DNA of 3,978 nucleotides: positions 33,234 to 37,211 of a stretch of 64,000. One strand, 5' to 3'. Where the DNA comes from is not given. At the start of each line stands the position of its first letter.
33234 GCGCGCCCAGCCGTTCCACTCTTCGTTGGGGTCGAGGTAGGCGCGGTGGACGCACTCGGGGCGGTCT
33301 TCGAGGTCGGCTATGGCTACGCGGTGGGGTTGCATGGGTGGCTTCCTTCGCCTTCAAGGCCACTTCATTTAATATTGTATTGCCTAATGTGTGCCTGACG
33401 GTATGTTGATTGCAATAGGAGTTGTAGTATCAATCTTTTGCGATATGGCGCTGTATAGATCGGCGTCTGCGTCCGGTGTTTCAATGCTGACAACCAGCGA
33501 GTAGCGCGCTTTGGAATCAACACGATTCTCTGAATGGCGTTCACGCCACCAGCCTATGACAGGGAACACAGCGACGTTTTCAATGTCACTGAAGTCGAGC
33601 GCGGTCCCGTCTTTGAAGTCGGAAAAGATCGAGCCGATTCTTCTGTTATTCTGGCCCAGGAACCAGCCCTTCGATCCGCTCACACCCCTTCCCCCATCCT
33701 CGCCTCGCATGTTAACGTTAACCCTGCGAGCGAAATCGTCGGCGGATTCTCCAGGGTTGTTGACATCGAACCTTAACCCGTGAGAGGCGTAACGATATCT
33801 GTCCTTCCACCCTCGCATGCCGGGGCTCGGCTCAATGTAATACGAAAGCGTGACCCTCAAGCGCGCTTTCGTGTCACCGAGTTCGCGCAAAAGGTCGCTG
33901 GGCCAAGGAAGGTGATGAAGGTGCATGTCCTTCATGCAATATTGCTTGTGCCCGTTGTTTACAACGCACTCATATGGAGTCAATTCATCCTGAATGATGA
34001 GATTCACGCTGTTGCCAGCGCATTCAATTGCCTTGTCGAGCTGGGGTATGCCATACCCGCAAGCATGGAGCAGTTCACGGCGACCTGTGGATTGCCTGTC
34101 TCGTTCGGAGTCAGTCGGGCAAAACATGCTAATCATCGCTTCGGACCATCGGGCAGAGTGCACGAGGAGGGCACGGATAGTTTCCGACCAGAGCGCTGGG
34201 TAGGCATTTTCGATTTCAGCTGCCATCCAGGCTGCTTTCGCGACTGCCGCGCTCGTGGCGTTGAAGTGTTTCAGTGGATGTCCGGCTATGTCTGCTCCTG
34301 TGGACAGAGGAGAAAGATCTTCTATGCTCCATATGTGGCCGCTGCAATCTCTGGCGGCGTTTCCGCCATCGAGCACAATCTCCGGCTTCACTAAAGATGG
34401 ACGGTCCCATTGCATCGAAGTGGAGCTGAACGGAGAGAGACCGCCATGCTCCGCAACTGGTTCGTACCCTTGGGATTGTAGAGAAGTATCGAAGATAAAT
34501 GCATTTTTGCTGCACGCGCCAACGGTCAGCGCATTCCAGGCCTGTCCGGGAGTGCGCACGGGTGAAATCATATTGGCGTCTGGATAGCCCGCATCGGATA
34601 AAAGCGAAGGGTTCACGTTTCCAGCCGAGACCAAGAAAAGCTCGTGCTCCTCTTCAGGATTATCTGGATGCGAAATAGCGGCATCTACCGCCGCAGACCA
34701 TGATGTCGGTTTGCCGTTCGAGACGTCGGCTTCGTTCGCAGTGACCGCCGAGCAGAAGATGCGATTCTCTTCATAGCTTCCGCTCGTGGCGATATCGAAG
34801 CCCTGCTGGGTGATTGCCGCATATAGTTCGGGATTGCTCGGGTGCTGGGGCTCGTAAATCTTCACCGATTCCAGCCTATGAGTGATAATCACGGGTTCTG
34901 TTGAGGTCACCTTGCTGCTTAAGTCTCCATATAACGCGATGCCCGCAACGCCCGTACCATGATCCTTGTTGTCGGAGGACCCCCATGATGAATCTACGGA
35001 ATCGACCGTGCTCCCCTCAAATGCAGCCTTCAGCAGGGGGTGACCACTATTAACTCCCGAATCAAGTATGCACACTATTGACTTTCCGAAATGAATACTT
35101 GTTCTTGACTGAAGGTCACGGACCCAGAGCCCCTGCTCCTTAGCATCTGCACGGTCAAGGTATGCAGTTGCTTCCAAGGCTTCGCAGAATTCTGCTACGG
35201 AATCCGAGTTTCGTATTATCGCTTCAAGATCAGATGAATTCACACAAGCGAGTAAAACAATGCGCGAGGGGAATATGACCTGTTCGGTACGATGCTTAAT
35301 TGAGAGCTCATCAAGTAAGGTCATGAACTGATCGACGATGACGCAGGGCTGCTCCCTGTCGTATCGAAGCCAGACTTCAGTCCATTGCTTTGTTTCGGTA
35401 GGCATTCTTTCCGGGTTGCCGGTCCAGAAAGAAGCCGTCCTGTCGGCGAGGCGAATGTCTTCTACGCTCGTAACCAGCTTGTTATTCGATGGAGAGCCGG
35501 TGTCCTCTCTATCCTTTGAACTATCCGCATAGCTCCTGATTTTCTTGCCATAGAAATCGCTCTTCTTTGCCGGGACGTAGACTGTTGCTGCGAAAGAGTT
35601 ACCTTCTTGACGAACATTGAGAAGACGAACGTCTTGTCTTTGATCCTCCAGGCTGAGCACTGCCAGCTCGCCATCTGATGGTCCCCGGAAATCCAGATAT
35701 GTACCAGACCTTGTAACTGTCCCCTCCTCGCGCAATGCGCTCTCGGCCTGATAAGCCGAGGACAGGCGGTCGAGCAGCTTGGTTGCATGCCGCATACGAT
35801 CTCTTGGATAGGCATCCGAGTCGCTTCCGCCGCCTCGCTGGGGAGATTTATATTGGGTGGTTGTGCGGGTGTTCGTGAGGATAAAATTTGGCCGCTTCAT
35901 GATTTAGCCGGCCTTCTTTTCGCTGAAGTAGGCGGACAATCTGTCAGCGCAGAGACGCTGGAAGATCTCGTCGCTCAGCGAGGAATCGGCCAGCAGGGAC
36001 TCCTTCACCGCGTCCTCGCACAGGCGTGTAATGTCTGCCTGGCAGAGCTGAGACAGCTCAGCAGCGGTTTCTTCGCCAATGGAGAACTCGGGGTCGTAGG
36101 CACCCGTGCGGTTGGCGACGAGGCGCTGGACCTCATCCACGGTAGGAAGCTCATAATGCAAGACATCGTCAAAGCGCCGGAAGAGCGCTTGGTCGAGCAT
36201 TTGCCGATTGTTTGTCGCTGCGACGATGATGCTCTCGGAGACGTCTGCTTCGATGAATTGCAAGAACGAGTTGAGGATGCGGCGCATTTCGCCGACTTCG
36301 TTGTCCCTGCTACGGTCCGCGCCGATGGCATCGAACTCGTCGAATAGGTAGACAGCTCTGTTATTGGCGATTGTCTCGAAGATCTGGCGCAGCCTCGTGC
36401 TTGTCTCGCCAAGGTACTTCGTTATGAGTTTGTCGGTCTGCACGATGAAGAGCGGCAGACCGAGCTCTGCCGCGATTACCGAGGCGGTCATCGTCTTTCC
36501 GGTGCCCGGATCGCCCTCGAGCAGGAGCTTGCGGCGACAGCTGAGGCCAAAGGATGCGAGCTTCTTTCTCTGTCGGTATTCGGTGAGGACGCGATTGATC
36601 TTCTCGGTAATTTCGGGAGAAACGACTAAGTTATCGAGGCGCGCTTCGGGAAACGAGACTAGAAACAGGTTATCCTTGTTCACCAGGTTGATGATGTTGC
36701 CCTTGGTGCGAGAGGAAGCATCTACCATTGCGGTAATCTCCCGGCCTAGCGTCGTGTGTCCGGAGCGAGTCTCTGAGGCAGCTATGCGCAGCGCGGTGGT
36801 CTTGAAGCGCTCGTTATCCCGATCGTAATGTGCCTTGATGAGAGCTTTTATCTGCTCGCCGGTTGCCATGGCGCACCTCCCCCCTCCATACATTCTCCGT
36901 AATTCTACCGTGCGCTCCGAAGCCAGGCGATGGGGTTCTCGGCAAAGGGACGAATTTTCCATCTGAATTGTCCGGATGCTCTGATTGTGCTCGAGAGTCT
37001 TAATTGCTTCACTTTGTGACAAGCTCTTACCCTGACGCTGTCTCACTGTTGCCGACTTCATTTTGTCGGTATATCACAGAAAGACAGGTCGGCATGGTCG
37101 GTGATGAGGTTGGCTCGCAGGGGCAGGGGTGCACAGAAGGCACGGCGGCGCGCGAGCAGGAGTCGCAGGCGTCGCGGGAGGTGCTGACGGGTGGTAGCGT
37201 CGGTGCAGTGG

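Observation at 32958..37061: AAA-ATPase plus S8 subtilase plus small ORF operon (IetAS-like candidate defense module)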

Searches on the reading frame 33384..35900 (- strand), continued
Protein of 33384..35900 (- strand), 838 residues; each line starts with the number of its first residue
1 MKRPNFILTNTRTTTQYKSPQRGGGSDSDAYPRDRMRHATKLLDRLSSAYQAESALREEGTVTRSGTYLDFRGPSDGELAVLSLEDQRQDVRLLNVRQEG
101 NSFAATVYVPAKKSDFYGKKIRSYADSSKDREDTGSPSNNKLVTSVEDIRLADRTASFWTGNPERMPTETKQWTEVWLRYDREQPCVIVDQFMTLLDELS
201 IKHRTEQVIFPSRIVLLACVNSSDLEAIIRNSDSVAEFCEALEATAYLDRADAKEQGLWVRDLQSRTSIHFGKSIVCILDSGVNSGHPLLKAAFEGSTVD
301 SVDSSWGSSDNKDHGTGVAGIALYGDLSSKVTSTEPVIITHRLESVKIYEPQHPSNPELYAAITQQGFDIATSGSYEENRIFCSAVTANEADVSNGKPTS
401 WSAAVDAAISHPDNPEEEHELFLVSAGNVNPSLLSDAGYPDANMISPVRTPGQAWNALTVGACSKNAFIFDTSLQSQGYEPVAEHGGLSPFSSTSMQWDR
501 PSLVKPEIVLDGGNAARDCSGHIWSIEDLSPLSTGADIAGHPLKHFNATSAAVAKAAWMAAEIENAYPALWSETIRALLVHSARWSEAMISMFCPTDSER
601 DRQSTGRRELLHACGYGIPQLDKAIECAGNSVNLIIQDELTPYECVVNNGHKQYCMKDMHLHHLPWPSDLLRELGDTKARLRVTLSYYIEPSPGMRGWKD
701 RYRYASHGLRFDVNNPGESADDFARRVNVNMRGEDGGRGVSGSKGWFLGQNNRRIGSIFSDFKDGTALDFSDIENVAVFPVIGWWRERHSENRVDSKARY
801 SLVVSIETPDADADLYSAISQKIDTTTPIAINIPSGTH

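Call 87: search_protein_families(library=ncbifam, proteins=[L112:1403-2389:+, L112:2393-4903:+], max_evalue=0.00001)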
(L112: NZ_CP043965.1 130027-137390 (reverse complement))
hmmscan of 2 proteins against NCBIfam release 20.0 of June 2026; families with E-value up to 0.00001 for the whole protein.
L112:1403-2389:+ (328 aa): 12 families
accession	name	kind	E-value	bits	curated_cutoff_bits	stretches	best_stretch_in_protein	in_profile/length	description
NF042959.1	IteA_antiphage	equivalog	1.4e-58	198.8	510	1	15-318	15-320/367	anti-phage ATPase IteA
NF003069.1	PRK03992.1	subfamily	1.4e-33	116.6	500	1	111-320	153-370/379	proteasome-activating nucleotidase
TIGR01242.2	TIGR01242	subfamily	5.4e-31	107.9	500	1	113-321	138-354/362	proteasome-activating nucleotidase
TIGR01241.2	FtsH_fam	equivalog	1.3e-29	103.5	600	1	124-319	196-399/598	ATP-dependent zinc metalloprotease FtsH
NF047747.1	PrtsmActNtasePan2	equivalog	3.2e-27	95.8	700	1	111-319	173-389/397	proteasome-activating nucleotidase Pan2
TIGR01243.1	CDC48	subfamily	4.3e-26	91.4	802.65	1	112-302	201-396/733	CDC48 family AAA ATPase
NF047748.1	PrtsmActNtasePan1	equivalog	1.6e-25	90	750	1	104-319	163-386/405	proteasome-activating nucleotidase Pan1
NF008004.0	PRK10733.1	equivalog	2.3e-23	82.1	1008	1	123-305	185-375/644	ATP-dependent zinc metalloprotease FtsH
NF041006.2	cell_div_CdvC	equivalog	6.9e-23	81.1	650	1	82-298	95-318/370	cell division protein CdvC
TIGR03689.1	pup_AAA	equivalog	4.6e-15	55.3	504.75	1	110-292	203-400/512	proteasome ATPase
TIGR03922.1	T7SS_EccA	equivalog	1.2e-08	34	466.65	1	123-250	312-448/557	type VII secretion AAA-ATPase EccA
NF003229.0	PRK04195.1-5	equivalog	7.2e-06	25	280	1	122-210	42-128/413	replication factor C large subunit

L112:2393-4903:+ (836 aa): 1 family
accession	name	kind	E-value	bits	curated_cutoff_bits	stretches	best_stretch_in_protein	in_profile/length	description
NF042956.1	IteS_antiphage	equivalog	1.7e-10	39.9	900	1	239-648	206-576/747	S8 family anti-phage peptidase IteS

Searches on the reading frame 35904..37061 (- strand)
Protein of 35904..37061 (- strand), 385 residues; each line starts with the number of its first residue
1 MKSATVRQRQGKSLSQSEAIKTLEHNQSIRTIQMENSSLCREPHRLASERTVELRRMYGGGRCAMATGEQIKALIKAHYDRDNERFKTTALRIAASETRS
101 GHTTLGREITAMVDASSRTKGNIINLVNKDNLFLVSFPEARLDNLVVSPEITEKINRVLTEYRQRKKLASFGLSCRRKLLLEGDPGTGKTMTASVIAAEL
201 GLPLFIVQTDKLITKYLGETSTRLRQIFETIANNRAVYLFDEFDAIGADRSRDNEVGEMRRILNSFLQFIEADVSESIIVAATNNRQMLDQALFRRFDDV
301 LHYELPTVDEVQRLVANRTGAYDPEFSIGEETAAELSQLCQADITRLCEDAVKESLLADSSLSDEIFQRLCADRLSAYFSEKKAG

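Call 7: search_protein_families(library=padloc, proteins=[window:35904-37061:-], max_evalue=0.01)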
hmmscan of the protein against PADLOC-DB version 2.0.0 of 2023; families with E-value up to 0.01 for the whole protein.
window:35904-37061:- (385 aa): 8 families
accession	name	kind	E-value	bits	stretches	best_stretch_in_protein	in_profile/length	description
PDLC02196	IetA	-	5.8e-68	228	1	66-372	2-320/374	-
PDLC04232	IetA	-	1.1e-64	217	1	65-361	1-302/330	-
PDLC02195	IetA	-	3.1e-55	186.1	1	75-362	45-323/395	-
PDLC04231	IetA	-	1.4e-36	124.6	1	128-315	69-256/262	-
PDLC00914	TRIP13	-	1.6e-13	48.8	1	163-322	58-234/302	TRIP13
PDLC00915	TRIP13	-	1.3e-10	39.2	1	140-317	26-222/302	TRIP13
PDLC03838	DolB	-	4.6e-05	20.8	0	272-320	265-319/375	-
PDLC04140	mad8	-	0.00057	17.5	1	173-316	24-128/314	mads_8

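Call 8: search_protein_families(library=pfam, proteins=[window:35904-37061:-], max_evalue=0.01)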
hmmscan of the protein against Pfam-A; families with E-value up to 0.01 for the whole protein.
window:35904-37061:- (385 aa): 10 families
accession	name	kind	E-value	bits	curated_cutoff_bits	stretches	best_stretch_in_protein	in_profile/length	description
PF00004.35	AAA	-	3.6e-28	99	21.2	1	179-302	1-128/131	ATPase family associated with various cellular activities (AAA)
PF07728.20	AAA_5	-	2.4e-05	24.8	22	1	179-247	2-79/139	AAA domain (dynein-related subfamily)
PF20720.3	nSTAND3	-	3.6e-05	23.9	27.2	1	176-294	17-120/155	Novel STAND NTPase 3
PF05496.18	RuvB_N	-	0.00088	19.5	27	1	177-206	34-63/159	Holliday junction DNA helicase RuvB P-loop domain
PF13401.12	AAA_22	-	0.0017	19.1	27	0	179-318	8-97/130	AAA domain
PF13191.12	AAA_16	-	0.0049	17.8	32.6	0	177-270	25-124/167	AAA ATPase domain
PF01078.27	Mg_chelatase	-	0.0065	16.3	20.3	0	166-198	12-44/207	Magnesium chelatase, subunit ChlI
PF13671.12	AAA_33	-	0.0088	16.8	27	0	180-234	3-47/143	AAA domain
PF04851.21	ResIII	-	0.0093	16.3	22.5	0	166-220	20-73/164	Type III restriction enzyme, res subunit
PF13238.12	AAA_18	-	0.0097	16.8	29.4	0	180-248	2-68/128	AAA domain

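Call 23: search_protein_families(library=phrogs, proteins=[window:35904-37061:-], max_evalue=0.01)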
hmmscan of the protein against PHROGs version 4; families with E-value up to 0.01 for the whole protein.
window:35904-37061:- (385 aa): 17 families
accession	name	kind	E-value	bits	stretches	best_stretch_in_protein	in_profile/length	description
phrog_3757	-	unknown function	1.7e-82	278.8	1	65-370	1-324/367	-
phrog_10401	-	other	5.4e-35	122.2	1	161-313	457-594/667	ATPase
phrog_9172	-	unknown function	8.8e-23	81.9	1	130-322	70-261/509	-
phrog_8638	-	unknown function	3.8e-20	73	1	170-316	299-449/568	-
phrog_30773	-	unknown function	3.6e-18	66.2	1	154-308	174-336/666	-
phrog_7485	-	unknown function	3.6e-16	60.1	1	109-315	155-371/430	-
phrog_168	-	DNA, RNA and nucleotide metabolism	5.3e-08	33.9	1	178-312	44-164/314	clamp loader of DNA polymerase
phrog_249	-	moron, auxiliary metabolic gene and host takeover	1.6e-07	32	1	158-326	111-297/380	porphyrin biosynthesis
phrog_10440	-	unknown function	6.3e-07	29.2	1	141-316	196-364/483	-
phrog_29662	-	other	1.1e-06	28.7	1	170-314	343-481/548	ATP-dependent protease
phrog_5846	-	DNA, RNA and nucleotide metabolism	1.9e-06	28.4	1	176-339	38-187/380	clamp loader of DNA polymerase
phrog_4339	-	unknown function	2.8e-06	27.8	1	176-280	307-406/552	-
phrog_2376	-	other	5.4e-06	27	1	151-245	57-137/363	ATPase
phrog_11838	-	DNA, RNA and nucleotide metabolism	1.5e-05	25.4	1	177-254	41-118/420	clamp loader of DNA polymerase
phrog_5534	-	unknown function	0.00035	20.9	1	174-276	25-130/273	-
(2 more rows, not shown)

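Call 43: search_solved_structures(query=window:35904-36869:-, max_evalue=1e-10)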
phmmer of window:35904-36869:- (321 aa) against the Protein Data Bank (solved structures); distinct sequences matched with E-value up to 1e-10: 254 (the best 60 are shown).
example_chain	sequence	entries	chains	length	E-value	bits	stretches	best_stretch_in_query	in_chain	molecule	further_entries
7wd3_A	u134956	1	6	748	3.9e-40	141.3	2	99-292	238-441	ATPase family gene 2 protein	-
7nku_A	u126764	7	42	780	4.5e-40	141.1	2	99-292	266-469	ATPase family gene 2 protein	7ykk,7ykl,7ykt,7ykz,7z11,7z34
7wbb_A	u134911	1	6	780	3.1e-39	138.4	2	99-292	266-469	AFG2 isoform 1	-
6chs_H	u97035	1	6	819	1.2e-37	133.1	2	99-298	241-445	Putative cell division control protein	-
9m4n_A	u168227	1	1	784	1.8e-36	129.3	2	99-292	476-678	Cell division control protein 48 homolog A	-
9m3v_A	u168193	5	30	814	2e-36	129.2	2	99-292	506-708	Cell division control protein 48 homolog A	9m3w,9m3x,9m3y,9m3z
7wub_C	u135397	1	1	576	2.2e-36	129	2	104-300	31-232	Transitional endoplasmic reticulum ATPase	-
7wub_D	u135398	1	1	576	2.4e-36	128.9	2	104-300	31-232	Transitional endoplasmic reticulum ATPase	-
6mck_A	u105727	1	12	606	3e-36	128.6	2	104-300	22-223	Transitional endoplasmic reticulum ATPase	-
7rlh_A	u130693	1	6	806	3e-36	128.6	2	104-300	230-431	Transitional endoplasmic reticulum ATPase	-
7rlg_A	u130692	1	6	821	3.1e-36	128.5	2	104-300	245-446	Transitional endoplasmic reticulum ATPase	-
9ox9_A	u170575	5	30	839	3.6e-36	128.3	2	100-298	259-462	vesicle-fusing ATPase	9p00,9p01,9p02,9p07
5c18_A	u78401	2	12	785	3.6e-36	128.3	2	104-300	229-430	Transitional endoplasmic reticulum ATPase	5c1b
8yka_A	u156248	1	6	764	6.1e-36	127.6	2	104-300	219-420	Transitional endoplasmic reticulum ATPase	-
7rlj_A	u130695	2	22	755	6.1e-36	127.6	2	104-300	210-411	Transitional endoplasmic reticulum ATPase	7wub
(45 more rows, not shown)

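Call 80: search_dna_similar(query=window:35904-36869:-, collection=plasmids, mode=protein, max_evalue=1e-20, max_rows=40, rows=spread)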
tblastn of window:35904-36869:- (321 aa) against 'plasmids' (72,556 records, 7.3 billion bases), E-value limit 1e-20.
Records with a match: 612; places in all: 620; records where one place covers at least 80% of the query: 483.
Best place of each record, by identity: <60% 612.
By first word of the organism name: Klebsiella 207; Rhizobium 75; Agrobacterium 60; Bradyrhizobium 36; Burkholderia 27; Enterobacter 14; Enterococcus 10; Rhodococcus 9; Leptolyngbya 7; Pseudomonas 7; and 84 more.
By predicted mobility (MOB-suite, as given by PLSDB): conjugative 393; non-mobilizable 175; mobilizable 44.
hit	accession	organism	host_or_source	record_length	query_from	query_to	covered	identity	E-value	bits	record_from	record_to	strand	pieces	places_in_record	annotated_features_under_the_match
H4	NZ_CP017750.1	Cupriavidus sp. USMAA2-4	cell culture,Sungai Pinang, Penang, ...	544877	1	319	99%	45.3%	6e-86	288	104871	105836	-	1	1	AAA family ATPase | helix-turn-helix transcriptional regulator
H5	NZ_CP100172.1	Burkholderia glumae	cell culture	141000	1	290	90%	46.8%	4e-82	278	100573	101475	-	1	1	ATP-binding protein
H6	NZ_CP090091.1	Rhizobium leguminosarum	Galega,Cell culture,Plant nodule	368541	1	289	90%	46.7%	5e-78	266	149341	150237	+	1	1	AAA family ATPase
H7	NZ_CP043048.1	Klebsiella pneumoniae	Homo sapiens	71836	1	290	90%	45.4%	3e-80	272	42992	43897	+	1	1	ATP-binding protein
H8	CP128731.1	Klebsiella pneumoniae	Homo sapiens,urine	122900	1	290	90%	45.4%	3e-80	272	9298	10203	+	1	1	ATP-binding protein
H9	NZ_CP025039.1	Klebsiella pneumoniae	Homo sapiens,urine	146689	1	290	90%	45.4%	3e-80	272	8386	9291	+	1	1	ATP-binding protein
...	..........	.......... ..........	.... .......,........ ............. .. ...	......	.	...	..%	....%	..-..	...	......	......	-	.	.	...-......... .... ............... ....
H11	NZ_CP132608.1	Klebsiella pneumoniae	Homo sapiens,respiratory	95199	1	290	90%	45.4%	3e-80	272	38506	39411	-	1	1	ATP-binding protein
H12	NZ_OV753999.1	Klebsiella quasipneumoniae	-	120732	1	290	90%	45.4%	3e-80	272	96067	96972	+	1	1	ATP-binding protein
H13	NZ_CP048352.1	Raoultella ornithinolytica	cell culture,environment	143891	1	290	90%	45.4%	3e-80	272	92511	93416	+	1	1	ATP-binding protein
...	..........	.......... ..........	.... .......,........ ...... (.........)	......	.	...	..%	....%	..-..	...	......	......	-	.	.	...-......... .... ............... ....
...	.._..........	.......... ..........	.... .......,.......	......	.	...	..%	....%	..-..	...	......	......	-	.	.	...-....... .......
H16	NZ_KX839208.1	Klebsiella pneumoniae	-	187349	1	290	90%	45.4%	3e-80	272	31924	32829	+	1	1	ATP-binding protein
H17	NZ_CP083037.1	Klebsiella pneumoniae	Homo sapiens,Tracheobronchial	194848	1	290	90%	45.4%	3e-80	272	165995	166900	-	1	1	ATP-binding protein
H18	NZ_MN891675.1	Klebsiella pneumoniae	-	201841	1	290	90%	45.4%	3e-80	272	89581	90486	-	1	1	ATP-binding protein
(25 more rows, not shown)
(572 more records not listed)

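Call 86: search_protein_families(library=ncbifam, proteins=[window:35904-36869:-], max_evalue=0.001)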
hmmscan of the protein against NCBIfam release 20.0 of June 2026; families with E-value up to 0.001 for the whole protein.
window:35904-36869:- (321 aa): 15 families
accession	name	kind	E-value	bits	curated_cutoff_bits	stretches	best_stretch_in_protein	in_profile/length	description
NF042959.1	IteA_antiphage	equivalog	1.1e-57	195.9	510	1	69-305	82-320/367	anti-phage ATPase IteA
NF003069.1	PRK03992.1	subfamily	2.7e-23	82.8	500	1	86-288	142-349/379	proteasome-activating nucleotidase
TIGR01241.2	FtsH_fam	equivalog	1.1e-22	80.6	600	1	85-252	168-342/598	ATP-dependent zinc metalloprotease FtsH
TIGR01243.1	CDC48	subfamily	1.2e-20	73.4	802.65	1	73-288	447-669/733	CDC48 family AAA ATPase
NF041006.2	cell_div_CdvC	equivalog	2.1e-20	73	650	1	60-255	84-286/370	cell division protein CdvC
TIGR01242.2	TIGR01242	subfamily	1.1e-19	70.6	500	1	101-254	137-297/362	proteasome-activating nucleotidase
NF047747.1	PrtsmActNtasePan2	equivalog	6e-19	68.5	700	1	98-286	171-367/397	proteasome-activating nucleotidase Pan2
NF047748.1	PrtsmActNtasePan1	equivalog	1.8e-17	63.5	750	1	99-287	169-365/405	proteasome-activating nucleotidase Pan1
NF008004.0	PRK10733.1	equivalog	2.5e-16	58.8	1008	1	86-247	159-327/644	ATP-dependent zinc metalloprotease FtsH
TIGR03689.1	pup_AAA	equivalog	2.2e-11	43.2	504.75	1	46-244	149-367/512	proteasome ATPase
TIGR03922.1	T7SS_EccA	equivalog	5.7e-09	35.1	466.65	1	76-250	273-459/557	type VII secretion AAA-ATPase EccA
NF000868.0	PRK00080.1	equivalog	2.4e-07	30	282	0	111-146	50-85/330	Holliday junction branch migration DNA helicase RuvB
NF003229.0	PRK04195.1-5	equivalog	2.5e-07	29.8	280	1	77-184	15-117/413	replication factor C large subunit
TIGR00635.1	ruvB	equivalog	9.2e-07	28.2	299.05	0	113-148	31-66/305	Holliday junction branch migration DNA helicase RuvB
TIGR02881.1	spore_V_K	equivalog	0.00026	20.2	422.95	1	91-224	18-155/261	stage V sporulation protein K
